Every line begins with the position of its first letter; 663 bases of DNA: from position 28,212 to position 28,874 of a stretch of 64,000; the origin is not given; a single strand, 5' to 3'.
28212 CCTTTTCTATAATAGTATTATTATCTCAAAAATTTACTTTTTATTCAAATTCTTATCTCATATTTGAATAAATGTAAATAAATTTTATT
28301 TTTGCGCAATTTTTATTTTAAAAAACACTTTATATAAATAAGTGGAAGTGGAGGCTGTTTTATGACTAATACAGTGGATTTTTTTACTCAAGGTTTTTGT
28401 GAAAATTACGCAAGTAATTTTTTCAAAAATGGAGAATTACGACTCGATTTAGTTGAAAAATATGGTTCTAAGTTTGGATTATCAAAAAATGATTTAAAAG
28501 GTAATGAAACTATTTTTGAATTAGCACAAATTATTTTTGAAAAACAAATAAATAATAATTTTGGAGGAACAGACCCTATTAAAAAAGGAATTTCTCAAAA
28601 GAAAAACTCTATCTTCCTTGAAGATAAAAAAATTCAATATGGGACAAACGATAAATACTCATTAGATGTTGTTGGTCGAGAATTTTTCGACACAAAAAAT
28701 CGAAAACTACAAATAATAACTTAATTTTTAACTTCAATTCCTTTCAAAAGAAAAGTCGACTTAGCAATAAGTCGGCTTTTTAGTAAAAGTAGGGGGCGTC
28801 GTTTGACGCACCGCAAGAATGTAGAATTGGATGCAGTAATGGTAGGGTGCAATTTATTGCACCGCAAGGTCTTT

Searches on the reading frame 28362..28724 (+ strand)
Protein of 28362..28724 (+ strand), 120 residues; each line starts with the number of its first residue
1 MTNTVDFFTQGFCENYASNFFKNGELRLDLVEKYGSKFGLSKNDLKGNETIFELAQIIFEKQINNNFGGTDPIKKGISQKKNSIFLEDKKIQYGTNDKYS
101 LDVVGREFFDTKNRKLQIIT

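Call 11: search_protein_families(library=pfam, proteins=[window:28362-28724:+])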
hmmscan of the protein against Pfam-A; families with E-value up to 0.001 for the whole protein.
window:28362-28724:+ (120 aa): 0 families

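Call 58: find_encoding_contigs(protein=window:28362-28724:+, flank=3000, max_places=10)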
Protein window:28362-28724:+ (120 aa): 3 contigs read that carry it; 3 places shown.
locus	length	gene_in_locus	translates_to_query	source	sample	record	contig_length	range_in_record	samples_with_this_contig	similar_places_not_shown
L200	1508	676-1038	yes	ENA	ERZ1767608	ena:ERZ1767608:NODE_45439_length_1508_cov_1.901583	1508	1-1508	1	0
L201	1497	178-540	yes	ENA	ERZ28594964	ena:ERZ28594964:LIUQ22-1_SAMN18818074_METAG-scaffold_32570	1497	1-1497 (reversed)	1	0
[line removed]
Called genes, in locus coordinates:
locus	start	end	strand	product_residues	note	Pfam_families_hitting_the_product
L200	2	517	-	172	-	?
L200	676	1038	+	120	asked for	-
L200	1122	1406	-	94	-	-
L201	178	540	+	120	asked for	-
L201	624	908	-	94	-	-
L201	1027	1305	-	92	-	PF12637:TSCPD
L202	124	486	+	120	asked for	-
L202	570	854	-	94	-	-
